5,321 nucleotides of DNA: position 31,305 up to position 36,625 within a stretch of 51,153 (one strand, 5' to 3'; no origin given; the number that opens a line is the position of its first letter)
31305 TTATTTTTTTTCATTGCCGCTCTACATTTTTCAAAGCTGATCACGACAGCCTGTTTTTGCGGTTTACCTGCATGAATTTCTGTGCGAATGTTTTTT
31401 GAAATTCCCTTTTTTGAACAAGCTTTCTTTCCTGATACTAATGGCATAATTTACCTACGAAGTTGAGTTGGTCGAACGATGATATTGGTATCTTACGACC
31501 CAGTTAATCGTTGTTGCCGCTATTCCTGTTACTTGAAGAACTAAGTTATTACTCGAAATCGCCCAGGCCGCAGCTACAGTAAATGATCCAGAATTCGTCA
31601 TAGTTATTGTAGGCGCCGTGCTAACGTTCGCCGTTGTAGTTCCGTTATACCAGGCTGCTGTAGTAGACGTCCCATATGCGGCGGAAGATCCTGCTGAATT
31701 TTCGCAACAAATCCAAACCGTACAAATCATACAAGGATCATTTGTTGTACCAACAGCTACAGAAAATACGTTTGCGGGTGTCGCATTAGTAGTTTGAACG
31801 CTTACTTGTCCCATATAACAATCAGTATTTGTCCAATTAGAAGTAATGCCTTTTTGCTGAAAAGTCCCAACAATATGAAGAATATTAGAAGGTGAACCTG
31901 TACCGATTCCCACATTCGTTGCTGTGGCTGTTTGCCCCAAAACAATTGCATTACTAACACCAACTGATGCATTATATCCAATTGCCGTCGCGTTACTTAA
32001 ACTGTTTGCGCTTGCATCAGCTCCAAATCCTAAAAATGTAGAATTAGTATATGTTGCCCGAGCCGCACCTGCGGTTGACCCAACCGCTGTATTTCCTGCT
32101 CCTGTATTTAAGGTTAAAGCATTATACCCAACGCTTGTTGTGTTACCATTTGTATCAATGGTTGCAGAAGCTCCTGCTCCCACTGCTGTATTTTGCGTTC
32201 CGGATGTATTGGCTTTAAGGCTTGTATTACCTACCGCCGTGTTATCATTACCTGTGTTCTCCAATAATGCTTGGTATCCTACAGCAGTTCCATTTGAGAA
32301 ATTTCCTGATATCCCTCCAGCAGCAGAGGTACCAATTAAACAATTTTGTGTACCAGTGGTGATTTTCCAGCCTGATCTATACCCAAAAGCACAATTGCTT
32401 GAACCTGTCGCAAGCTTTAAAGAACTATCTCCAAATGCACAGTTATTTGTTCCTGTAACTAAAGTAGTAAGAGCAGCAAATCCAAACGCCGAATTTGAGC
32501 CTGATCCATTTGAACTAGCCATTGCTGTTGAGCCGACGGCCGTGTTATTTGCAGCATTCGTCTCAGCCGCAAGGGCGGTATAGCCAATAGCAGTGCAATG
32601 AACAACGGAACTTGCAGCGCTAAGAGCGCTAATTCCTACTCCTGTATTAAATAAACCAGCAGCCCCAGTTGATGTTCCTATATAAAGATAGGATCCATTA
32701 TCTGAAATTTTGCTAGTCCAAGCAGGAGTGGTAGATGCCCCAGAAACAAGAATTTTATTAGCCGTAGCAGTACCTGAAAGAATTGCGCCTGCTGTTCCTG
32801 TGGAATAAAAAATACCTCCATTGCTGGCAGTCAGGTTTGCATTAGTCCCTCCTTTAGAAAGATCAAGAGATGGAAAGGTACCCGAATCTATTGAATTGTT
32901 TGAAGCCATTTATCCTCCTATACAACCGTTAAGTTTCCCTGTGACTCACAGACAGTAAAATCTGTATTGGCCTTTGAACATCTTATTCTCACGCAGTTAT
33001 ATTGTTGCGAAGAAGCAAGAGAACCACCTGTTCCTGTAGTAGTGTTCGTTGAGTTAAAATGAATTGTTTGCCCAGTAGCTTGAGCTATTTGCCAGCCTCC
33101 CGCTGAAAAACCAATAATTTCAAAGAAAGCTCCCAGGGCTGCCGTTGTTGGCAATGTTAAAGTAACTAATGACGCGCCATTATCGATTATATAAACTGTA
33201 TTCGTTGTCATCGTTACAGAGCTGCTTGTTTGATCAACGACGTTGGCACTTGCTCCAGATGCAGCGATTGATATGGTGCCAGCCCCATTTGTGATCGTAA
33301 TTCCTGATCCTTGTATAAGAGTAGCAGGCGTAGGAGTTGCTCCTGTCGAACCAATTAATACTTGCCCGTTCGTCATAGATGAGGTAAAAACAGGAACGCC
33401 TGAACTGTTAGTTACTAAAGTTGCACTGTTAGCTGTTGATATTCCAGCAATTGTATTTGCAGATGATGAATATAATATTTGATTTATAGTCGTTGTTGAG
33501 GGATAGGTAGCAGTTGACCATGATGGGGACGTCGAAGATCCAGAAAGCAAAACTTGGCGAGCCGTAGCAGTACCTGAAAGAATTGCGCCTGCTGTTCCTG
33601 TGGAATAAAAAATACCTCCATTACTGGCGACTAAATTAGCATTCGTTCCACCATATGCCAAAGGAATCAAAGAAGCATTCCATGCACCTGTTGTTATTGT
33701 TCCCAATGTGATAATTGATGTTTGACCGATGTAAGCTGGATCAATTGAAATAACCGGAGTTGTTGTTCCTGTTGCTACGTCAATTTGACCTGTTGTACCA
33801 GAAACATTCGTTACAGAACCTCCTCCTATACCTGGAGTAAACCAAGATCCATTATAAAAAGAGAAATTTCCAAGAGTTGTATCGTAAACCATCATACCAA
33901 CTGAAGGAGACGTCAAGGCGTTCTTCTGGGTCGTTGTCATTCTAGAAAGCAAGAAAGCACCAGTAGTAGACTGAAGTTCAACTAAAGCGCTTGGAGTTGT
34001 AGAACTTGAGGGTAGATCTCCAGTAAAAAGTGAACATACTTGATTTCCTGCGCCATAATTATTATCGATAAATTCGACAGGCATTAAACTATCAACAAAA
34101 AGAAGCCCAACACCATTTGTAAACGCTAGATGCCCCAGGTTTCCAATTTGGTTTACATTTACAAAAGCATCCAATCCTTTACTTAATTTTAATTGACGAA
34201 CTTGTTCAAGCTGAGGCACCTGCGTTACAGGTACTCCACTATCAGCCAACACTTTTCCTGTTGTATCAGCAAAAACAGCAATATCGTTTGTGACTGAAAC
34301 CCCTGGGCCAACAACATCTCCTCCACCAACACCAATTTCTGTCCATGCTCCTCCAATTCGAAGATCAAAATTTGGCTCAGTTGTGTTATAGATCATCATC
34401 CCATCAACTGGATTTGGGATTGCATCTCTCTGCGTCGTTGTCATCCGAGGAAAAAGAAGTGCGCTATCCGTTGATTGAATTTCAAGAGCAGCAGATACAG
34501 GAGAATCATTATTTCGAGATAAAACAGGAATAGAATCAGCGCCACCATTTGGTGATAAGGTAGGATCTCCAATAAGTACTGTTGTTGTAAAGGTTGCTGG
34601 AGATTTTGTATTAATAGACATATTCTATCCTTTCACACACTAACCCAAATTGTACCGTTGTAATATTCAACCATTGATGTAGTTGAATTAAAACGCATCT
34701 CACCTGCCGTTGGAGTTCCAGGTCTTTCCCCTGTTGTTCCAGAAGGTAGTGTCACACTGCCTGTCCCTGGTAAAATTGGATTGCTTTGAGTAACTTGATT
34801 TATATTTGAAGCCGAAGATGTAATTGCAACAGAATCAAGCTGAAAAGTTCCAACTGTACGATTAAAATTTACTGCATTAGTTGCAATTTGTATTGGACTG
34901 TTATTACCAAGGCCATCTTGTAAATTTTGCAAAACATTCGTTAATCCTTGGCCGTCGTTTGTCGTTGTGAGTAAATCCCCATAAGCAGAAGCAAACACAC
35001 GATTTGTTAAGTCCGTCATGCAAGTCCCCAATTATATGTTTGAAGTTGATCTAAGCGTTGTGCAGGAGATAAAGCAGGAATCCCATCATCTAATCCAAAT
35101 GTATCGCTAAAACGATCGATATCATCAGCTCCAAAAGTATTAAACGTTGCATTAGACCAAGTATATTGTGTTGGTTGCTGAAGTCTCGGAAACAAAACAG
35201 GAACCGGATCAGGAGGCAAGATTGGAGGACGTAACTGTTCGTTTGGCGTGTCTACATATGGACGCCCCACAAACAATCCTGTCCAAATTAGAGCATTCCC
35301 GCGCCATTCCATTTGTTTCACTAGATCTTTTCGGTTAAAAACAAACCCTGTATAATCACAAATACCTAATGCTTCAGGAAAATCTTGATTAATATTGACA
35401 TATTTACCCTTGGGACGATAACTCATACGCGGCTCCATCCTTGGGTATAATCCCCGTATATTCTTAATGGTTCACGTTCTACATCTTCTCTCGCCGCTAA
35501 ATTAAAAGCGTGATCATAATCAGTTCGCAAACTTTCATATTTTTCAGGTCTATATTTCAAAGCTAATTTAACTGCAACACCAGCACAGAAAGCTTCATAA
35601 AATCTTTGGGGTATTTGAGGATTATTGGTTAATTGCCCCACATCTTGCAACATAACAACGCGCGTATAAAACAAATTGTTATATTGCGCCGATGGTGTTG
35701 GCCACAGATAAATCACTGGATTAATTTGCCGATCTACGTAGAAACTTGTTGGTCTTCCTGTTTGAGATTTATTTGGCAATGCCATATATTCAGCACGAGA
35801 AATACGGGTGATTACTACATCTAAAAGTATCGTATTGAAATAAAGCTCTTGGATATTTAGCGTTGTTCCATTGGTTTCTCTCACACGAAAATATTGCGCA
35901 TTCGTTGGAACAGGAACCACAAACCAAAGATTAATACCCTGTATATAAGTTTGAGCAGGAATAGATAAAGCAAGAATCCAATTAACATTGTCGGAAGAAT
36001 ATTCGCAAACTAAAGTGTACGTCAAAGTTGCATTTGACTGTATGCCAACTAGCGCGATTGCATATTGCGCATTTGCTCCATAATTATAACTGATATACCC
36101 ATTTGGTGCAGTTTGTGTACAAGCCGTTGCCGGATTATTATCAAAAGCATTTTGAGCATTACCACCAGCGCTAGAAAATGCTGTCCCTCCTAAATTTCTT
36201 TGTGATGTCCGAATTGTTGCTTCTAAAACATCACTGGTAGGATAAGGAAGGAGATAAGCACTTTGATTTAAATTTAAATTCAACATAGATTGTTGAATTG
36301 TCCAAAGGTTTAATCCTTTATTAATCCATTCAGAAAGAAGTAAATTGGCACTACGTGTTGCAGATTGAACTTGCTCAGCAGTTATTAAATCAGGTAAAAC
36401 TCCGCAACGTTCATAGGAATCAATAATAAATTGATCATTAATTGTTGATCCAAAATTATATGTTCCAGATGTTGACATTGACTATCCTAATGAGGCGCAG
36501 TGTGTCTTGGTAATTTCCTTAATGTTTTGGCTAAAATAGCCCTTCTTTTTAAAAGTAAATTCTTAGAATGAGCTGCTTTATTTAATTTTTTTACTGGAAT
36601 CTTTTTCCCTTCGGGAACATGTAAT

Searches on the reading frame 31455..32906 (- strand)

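Call 12: search_protein_families(library=pfam, proteins=[window:31455-32906:-], max_evalue=0.001)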
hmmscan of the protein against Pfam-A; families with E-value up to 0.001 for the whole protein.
window:31455-32906:- (483 aa): 0 families

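Call 21: search_protein_families(library=phrogs, proteins=[window:31455-32906:-], max_evalue=0.00001)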
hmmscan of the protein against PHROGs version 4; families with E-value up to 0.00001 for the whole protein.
window:31455-32906:- (483 aa): 3 families
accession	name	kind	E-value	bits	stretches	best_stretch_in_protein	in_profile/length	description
phrog_6002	-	head and packaging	8.4e-17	61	2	41-195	656-810/1183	virion structural protein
phrog_4636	-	tail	1.9e-13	50.7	2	209-330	510-621/763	tail spike protein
phrog_23837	-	head and packaging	2.8e-12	47.3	2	170-289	177-296/507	virion structural protein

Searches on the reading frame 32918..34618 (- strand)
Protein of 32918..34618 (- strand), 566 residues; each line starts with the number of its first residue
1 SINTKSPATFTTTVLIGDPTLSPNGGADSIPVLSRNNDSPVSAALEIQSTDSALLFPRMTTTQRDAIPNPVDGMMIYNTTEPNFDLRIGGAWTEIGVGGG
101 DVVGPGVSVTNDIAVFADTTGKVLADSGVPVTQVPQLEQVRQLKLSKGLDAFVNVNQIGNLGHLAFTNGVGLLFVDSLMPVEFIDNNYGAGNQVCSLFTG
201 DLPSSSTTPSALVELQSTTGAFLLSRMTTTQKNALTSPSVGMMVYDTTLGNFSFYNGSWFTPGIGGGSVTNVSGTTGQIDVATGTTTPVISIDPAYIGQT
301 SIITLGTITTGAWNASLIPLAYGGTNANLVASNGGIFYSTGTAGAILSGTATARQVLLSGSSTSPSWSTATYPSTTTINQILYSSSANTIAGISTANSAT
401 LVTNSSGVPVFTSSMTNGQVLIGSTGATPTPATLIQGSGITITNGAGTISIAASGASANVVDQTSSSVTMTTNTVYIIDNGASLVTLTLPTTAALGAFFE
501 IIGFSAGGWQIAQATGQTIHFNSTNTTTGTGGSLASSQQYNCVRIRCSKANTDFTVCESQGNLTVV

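Call 12: search_protein_families(library=pfam, proteins=[window:32918-34618:-], max_evalue=0.001)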
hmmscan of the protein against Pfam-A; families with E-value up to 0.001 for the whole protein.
window:32918-34618:- (566 aa): 0 families

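Call 21: search_protein_families(library=phrogs, proteins=[window:32918-34618:-], max_evalue=0.00001)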
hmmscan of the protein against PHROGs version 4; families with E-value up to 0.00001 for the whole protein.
window:32918-34618:- (566 aa): 1 family
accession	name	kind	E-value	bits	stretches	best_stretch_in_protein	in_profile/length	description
phrog_1325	-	unknown function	6.5e-09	36.7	0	48-107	36-96/334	-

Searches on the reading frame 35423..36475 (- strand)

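Call 14: search_protein_families(library=pfam, proteins=[window:35423-36475:-], max_evalue=0.001)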
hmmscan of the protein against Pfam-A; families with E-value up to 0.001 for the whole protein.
window:35423-36475:- (350 aa): 2 families
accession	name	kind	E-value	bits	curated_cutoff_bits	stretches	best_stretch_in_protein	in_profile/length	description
PF24175.2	SU10_adaptor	-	6.6e-06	27.1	27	1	220-332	76-186/194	SU10 adaptor protein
PF00754.31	F5_F8_type_C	-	0.00032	21.3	28.2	1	101-202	6-114/127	F5/8 type C domain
